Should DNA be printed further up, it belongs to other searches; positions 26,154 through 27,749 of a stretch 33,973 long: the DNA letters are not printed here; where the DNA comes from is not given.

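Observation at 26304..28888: ComA (phosphosulfolactate synthase), histidine phosphatase and ATP-grasp ligase as one operon inside a glycan locus: a putative sulfolactate make-and-attach module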

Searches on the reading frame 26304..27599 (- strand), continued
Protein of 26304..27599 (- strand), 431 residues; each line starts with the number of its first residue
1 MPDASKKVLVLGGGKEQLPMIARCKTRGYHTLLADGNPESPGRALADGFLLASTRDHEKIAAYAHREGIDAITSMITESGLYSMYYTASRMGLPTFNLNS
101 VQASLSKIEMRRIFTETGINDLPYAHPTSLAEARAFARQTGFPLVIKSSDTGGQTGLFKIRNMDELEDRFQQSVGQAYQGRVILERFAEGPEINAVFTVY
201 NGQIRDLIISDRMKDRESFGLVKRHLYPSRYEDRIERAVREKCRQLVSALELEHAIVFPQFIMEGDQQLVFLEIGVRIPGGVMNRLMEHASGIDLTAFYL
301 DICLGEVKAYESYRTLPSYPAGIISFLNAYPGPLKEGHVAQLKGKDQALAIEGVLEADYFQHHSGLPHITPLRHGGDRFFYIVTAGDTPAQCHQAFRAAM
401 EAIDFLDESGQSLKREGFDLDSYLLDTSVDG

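Call 33: find_related_loci(query=A2, collection=genome_contigs, flank=10000)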
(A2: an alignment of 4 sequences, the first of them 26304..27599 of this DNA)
Query A2 (431 aa) in genome_contigs; peptide patterns used: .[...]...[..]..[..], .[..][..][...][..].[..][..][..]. (x = any residue, [..] = any of these).
27 stretches matched a pattern; 4 encode a relative of the query (tblastn E <= 1e-3); 4 distinct loci.
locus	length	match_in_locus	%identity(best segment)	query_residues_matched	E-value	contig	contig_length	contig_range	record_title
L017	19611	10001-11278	47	6-430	2e-134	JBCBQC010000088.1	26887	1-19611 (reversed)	MAG: Bacteroidota bacterium isolate J06634_9 NODE_88_length_26887_cov_11.023797, whole genome shotgun sequence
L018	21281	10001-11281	45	5-430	1e-126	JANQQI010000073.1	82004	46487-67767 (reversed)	MAG: Saprospiraceae bacterium isolate IP29b_bin.23 k99_373088, whole genome shotgun sequence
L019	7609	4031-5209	41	8-406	2e-91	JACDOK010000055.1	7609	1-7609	MAG: Peptococcaceae bacterium isolate GB_MAG19_121 c_000000007759, whole genome shotgun sequence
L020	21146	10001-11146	41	5-386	1e-84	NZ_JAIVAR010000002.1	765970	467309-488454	Rossellomorea aquimaris strain AcN35-5 AcN35-5_ctg002, whole genome shotgun sequence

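Call 52: search_protein_families(library=ncbifam, proteins=[L016:6211-6849:+], max_evalue=0.01)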
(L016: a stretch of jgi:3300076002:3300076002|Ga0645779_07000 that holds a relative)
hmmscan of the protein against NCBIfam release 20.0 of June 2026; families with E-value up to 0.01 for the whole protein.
L016:6211-6849:+ (212 aa): 4 families
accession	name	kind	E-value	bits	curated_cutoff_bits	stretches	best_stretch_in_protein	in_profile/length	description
NF011709.0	PRK15130.1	equivalog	3e-08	33.7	218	1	75-187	61-174/186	spermidine N1-acetyltransferase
TIGR03585.1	PseH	equivalog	6.1e-07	29.7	93.1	1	26-151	3-129/156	UDP-4-amino-4,6-dideoxy-N-acetyl-beta-L-altrosamine N-acetyltransferase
NF000485.1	TlmB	exception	2.6e-05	23.6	625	1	109-164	95-148/292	bleomycin family antibiotic N-acetyltransferase TlmB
NF000483.1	BlmB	exception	0.0033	16.8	625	1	110-162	104-154/301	bleomycin family antibiotic N-acetyltransferase BlmB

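Call 77: search_protein_representatives(protein=window:26304-27599:-)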
Query: 431 residues. Proteins with E-value up to 0.001 (for the whole library): 7618; up to 1e-10: 3281; up to 1e-30: 100. The best 150 are listed.
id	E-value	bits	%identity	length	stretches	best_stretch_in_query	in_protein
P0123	7.6e-143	492.8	53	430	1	7-427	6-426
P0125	8.0e-118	410.4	46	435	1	5-428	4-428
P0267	2.1e-108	379.4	43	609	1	6-425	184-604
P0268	2.7e-100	352.6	43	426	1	6-423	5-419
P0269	6.0e-94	331.7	40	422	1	5-424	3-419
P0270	1.4e-91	323.9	40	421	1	5-421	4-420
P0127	5.1e-85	302.3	41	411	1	5-386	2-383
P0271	2.3e-84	300.2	42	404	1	7-405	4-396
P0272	1.0e-78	281.5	38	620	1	5-404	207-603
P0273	2.6e-76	273.6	38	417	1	7-415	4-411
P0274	1.2e-75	271.5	36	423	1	8-423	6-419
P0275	8.8e-74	265.3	36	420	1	6-416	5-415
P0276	6.2e-66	239.5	33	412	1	9-400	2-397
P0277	1.6e-64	234.8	34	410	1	6-410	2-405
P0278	3.9e-63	230.3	36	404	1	20-416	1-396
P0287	1.4e-50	188.9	27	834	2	5-395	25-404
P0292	6.0e-48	180.2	32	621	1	8-421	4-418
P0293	1.3e-47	179.1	26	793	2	6-402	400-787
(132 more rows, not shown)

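Call 78: search_protein_families(library=pfam, proteins=[P0267, P0272, P0292, P0287, P0293], max_evalue=0.001)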
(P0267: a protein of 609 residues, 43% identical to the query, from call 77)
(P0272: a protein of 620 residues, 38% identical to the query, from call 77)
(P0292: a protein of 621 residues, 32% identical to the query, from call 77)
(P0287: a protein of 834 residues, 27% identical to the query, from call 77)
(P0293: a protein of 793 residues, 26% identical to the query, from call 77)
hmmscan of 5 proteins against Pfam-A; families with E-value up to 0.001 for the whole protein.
P0267 (609 aa): 7 families
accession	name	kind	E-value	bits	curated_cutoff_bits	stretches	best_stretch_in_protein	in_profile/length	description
PF00300.27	His_Phos_1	-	6.3e-28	98.2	21.7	1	3-176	1-184/194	Histidine phosphatase superfamily (branch 1)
PF02786.22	CPSase_L_D2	-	5.5e-08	33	19.8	1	304-485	20-206/211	Carbamoyl-phosphate synthase L chain, ATP binding domain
PF13535.11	ATP-grasp_4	-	5.9e-08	32.9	27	1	321-461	3-156/160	ATP-grasp domain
PF22660.2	RS_preATP-grasp-like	-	2.7e-05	24.9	27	1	186-264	4-80/98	Ribonucleotide synthetase preATP-grasp domain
PF01071.24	GARS_A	-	0.0001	22.6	27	1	285-456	2-188/194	Phosphoribosylglycinamide synthetase, ATP-grasp (A) domain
PF21360.3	PylC-like_N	-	0.00019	22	27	1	187-265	2-84/96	PylC-like, N-terminal domain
PF07478.18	Dala_Dala_lig_C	-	0.00023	21.1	24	1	309-411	25-118/204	D-ala D-ala ligase C-terminus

P0272 (620 aa): 6 families
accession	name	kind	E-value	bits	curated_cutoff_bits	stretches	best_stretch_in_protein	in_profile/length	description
PF02397.22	Bac_transf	-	7.6e-53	179.1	27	1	13-187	1-178/179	Bacterial sugar transferase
PF02786.22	CPSase_L_D2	-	1.6e-09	38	19.8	1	311-506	4-206/211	Carbamoyl-phosphate synthase L chain, ATP binding domain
PF07478.18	Dala_Dala_lig_C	-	4.3e-08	33.3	24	1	337-428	30-117/204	D-ala D-ala ligase C-terminus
PF01071.24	GARS_A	-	1.4e-06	28.7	27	1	308-409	2-107/194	Phosphoribosylglycinamide synthetase, ATP-grasp (A) domain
PF22660.2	RS_preATP-grasp-like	-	0.00013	22.7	27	1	208-291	2-83/98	Ribonucleotide synthetase preATP-grasp domain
PF21360.3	PylC-like_N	-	0.00021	21.8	27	0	210-277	1-73/96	PylC-like, N-terminal domain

P0292 (621 aa): 7 families
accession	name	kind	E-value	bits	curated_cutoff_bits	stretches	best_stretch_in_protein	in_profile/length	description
PF18603.7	LAL_C2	-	9.1e-14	51.9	29.4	1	332-403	7-78/78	L-amino acid ligase C-terminal domain 2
PF18130.6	ATPgrasp_N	-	1.3e-08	35.7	27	1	18-91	2-81/81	ATP-grasp N-terminal domain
PF02786.22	CPSase_L_D2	-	1.1e-06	28.8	19.8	1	103-306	2-208/211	Carbamoyl-phosphate synthase L chain, ATP binding domain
PF02222.28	ATP-grasp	-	2.5e-06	27.7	27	1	109-275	2-162/179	ATP-grasp domain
PF22660.2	RS_preATP-grasp-like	-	1.2e-05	26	27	1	1-65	1-65/98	Ribonucleotide synthetase preATP-grasp domain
PF01071.24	GARS_A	-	0.00022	21.5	27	1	102-195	2-99/194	Phosphoribosylglycinamide synthetase, ATP-grasp (A) domain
PF07478.18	Dala_Dala_lig_C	-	0.00026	21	24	1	111-196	3-92/204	D-ala D-ala ligase C-terminus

P0287 (834 aa): 9 families
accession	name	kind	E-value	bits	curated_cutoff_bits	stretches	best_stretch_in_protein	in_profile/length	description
PF18603.7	LAL_C2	-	2.3e-35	121.1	29.4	2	341-416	1-77/78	L-amino acid ligase C-terminal domain 2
PF13535.11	ATP-grasp_4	-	3.2e-26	92.3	27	1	161-301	2-157/160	ATP-grasp domain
PF01071.24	GARS_A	-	2.6e-21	76.8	27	2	540-641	3-109/194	Phosphoribosylglycinamide synthetase, ATP-grasp (A) domain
PF07478.18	Dala_Dala_lig_C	-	3.2e-21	76.2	24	2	152-289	27-167/204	D-ala D-ala ligase C-terminus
PF02222.28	ATP-grasp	-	1.6e-18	67.5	27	2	133-292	2-158/179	ATP-grasp domain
PF02655.19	ATP-grasp_3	-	9.5e-18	65.2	23.2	2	124-299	1-159/160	ATP-grasp domain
PF02786.22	CPSase_L_D2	-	7.9e-15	55.4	19.8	2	126-328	1-208/211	Carbamoyl-phosphate synthase L chain, ATP binding domain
PF22660.2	RS_preATP-grasp-like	-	6.2e-06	27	27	1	30-87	6-63/98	Ribonucleotide synthetase preATP-grasp domain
PF08443.16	RimK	-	2.1e-05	24.7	21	0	125-209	2-83/188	RimK-like ATP-grasp domain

P0293 (793 aa): 12 families
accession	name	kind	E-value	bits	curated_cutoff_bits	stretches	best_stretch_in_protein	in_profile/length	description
PF13535.11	ATP-grasp_4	-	3.9e-28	98.5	27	2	146-287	3-159/160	ATP-grasp domain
PF01071.24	GARS_A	-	6.1e-23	82.1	27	2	500-604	1-110/194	Phosphoribosylglycinamide synthetase, ATP-grasp (A) domain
PF02655.19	ATP-grasp_3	-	1.2e-19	71.5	23.2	2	108-283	1-159/160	ATP-grasp domain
PF18603.7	LAL_C2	-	2e-15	57.2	29.4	2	340-395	17-74/78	L-amino acid ligase C-terminal domain 2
PF02786.22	CPSase_L_D2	-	4.6e-15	56.1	19.8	1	501-700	1-206/211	Carbamoyl-phosphate synthase L chain, ATP binding domain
PF02222.28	ATP-grasp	-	4.7e-13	49.6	27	1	509-675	3-166/179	ATP-grasp domain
PF07478.18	Dala_Dala_lig_C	-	1.2e-10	41.7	24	1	528-591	28-89/204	D-ala D-ala ligase C-terminus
PF18130.6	ATPgrasp_N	-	4.4e-07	30.8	27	1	416-490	2-81/81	ATP-grasp N-terminal domain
PF08443.16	RimK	-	4.1e-06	27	21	0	503-585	5-84/188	RimK-like ATP-grasp domain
PF02955.21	GSH-S_ATP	-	0.0001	22.3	23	0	148-193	34-79/175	Prokaryotic glutathione synthetase, ATP-grasp domain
PF21360.3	PylC-like_N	-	0.00012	22.6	27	0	402-481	1-83/96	PylC-like, N-terminal domain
PF22660.2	RS_preATP-grasp-like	-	0.00018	22.3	27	0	402-468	4-67/98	Ribonucleotide synthetase preATP-grasp domain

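Call 79: predict_structure(alignment_id=A1)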
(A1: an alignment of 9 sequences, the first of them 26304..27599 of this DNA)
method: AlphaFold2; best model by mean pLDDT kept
length: 431 residues; sequences in the alignment: 9
mean_pLDDT: 83.9   pTM: 0.74
mean pLDDT of the five models: 83.9, 83.1, 71.1, 70.0, 69.1
residues with pLDDT >= 90: 224; 70-90: 136; 50-70: 46; < 50: 25
segments of 3 or more residues with pLDDT < 50: 217-221, 365-368, 370-373, 375-377, 425-431
pLDDT, mean of each block of 10 residues (from residue 1): 75 92 94 95 95 94 96 84 94 91 91 88 91 96 89 71 93 85 90 92 93 60 67 87 95 94 85 88 81 93 95 79 69 70 91 86 49 53 78 87 89 82 46 31
secondary structure, 60 per line:
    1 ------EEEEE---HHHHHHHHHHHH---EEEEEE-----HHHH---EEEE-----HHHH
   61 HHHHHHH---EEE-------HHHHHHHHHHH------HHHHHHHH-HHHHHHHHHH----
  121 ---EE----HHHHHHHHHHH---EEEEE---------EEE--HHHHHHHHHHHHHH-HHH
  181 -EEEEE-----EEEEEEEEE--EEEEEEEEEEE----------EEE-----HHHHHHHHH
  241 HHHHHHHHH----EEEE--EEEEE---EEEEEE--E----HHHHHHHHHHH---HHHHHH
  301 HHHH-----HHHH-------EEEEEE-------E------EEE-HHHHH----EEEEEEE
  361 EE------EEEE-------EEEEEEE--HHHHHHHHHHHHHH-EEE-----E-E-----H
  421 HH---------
elements in order: E7-11 H15-26 E30-35 H41-44 E48-51 H57-67 E71-73 H81-91 H98-105 H107-116 H130-140 E144-148 E158-160 H163-176 E182-186 E192-200 E203-213 E224-226 H232-249 E254-257 E260-264 E268-273 H281-291 H295-304 H310-313 E321-326 E341-343 H345-349 E354-362 E369-372 E380-386 H389-402 E404-406

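Call 83: fold_search(model_id=the predicted structure, library=pdb)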
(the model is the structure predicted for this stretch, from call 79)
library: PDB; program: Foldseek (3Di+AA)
matches with E <= 10: 1959; with E <= 0.001: 682
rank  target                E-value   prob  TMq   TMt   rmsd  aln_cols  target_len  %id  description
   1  4dim                  1.1e-25  1.00  0.61  0.67   9.3       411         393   16  Crystal structure of phosphoribosylglycinamide synthetase from Anaerococcus prevotii (released 2012-02-29)
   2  4wd3_A                8.9e-23  1.00  0.62  0.67   7.9       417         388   16  Crystal structure of an L-amino acid ligase RizA (released 2015-09-09)
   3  3ax6_C                1.5e-22  1.00  0.57  0.67   8.8       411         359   19  Crystal structure of N5-carboxyaminoimidazole ribonucleotide synthetase from Thermotoga maritima (released 2012-04-25)
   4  3ax6_A                2.8e-22  1.00  0.56  0.66   8.9       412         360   19  Crystal structure of N5-carboxyaminoimidazole ribonucleotide synthetase from Thermotoga maritima (released 2012-04-25)
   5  3ax6_D                6.0e-22  1.00  0.56  0.66   9.3       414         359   18  Crystal structure of N5-carboxyaminoimidazole ribonucleotide synthetase from Thermotoga maritima (released 2012-04-25)
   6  3wnz                  1.3e-21  1.00  0.62  0.58   9.0       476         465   15  Crystal structure of Bacillus subtilis YwfE, an L-amino acid ligase, with bound ADP-Mg-Pi (released 2014-05-14)
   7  2dwc_B                3.0e-21  1.00  0.57  0.59  11.2       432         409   14  Crystal structure of Probable phosphoribosylglycinamide formyl transferase from Pyrococcus horikoshii OT3 complexed wi (released 2007-02-10)
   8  3vot_B                3.6e-21  1.00  0.62  0.68   9.2       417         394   15  Crystal structure of L-amino acid ligase from Bacillus licheniformis (released 2012-11-07)
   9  3vmm                  4.1e-21  1.00  0.62  0.58   8.9       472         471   16  Crystal structure of BacD, an L-amino acid dipeptide ligase from Bacillus subtilis (released 2012-04-11)
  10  7kc7_A                4.3e-21  1.00  0.58  0.55  10.9       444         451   18  Biotin Carboxylase domain of Thermophilic 2-Oxoglutarate Carboxylase bound to ADP without Magnesium with disordered ph (released 2021-01-27)
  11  3wo1                  5.1e-21  1.00  0.61  0.57  11.1       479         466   15  Crystal structure of Trp332Ala mutant YwfE, an L-amino acid ligase, with bound ADP-Mg-Ala (released 2014-05-14)
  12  7ybu_A                6.2e-21  1.00  0.47  0.32  13.0       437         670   18  Human propionyl-coenzyme A carboxylase (released 2023-07-05)
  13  2dwc_A                8.3e-21  1.00  0.57  0.61  11.2       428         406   16  Crystal structure of Probable phosphoribosylglycinamide formyl transferase from Pyrococcus horikoshii OT3 complexed wi (released 2007-02-10)
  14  3vot_A                1.3e-20  1.00  0.62  0.65   9.5       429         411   15  Crystal structure of L-amino acid ligase from Bacillus licheniformis (released 2012-11-07)
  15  1ulz                  1.8e-20  1.00  0.48  0.46  13.4       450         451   19  Crystal structure of the biotin carboxylase subunit of pyruvate carboxylase (released 2004-03-09)
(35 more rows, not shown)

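Call 84: list_cluster_members(proteins=[P0267, P0272, P0268, P0269, P0270, P0271, P0273, P0274, P0275])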
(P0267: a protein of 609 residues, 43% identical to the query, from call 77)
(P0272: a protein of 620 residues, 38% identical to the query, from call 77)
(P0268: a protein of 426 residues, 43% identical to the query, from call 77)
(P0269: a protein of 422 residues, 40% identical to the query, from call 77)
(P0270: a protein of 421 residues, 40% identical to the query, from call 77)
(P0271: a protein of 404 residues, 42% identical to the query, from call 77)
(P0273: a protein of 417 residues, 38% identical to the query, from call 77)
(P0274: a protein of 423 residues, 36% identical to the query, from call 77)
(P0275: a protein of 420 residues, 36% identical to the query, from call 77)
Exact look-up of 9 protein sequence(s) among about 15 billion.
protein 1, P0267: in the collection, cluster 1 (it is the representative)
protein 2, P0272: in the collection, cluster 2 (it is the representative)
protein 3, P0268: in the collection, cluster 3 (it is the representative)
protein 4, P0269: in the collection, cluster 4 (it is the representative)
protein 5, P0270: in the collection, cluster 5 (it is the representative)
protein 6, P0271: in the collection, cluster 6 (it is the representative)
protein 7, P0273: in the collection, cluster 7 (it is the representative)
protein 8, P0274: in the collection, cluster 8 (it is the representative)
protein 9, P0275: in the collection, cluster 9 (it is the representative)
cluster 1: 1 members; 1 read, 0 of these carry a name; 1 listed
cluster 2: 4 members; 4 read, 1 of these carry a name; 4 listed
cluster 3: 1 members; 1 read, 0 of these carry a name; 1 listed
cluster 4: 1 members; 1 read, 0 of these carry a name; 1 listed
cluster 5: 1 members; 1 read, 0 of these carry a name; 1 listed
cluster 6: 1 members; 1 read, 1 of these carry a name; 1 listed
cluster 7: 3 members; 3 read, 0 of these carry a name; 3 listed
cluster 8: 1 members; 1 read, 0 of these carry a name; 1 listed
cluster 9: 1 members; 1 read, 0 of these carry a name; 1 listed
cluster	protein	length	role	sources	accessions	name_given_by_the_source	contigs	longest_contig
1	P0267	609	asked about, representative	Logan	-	-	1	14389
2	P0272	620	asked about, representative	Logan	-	-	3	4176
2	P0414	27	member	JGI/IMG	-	hypothetical protein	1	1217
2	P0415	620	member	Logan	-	-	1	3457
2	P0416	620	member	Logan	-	-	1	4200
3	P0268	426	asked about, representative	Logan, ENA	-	-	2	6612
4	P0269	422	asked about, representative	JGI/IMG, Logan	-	-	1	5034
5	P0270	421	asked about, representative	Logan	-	-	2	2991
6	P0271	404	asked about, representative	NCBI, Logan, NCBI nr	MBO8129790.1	MAG: ATP-grasp domain-containing protein [Peptococcaceae bacterium] | ATP-grasp domain-containing protein [Peptococcaceae bacterium]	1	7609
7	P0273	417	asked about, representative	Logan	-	-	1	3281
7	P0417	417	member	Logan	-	-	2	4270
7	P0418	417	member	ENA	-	-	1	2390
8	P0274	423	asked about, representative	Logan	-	-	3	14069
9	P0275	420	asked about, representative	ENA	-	-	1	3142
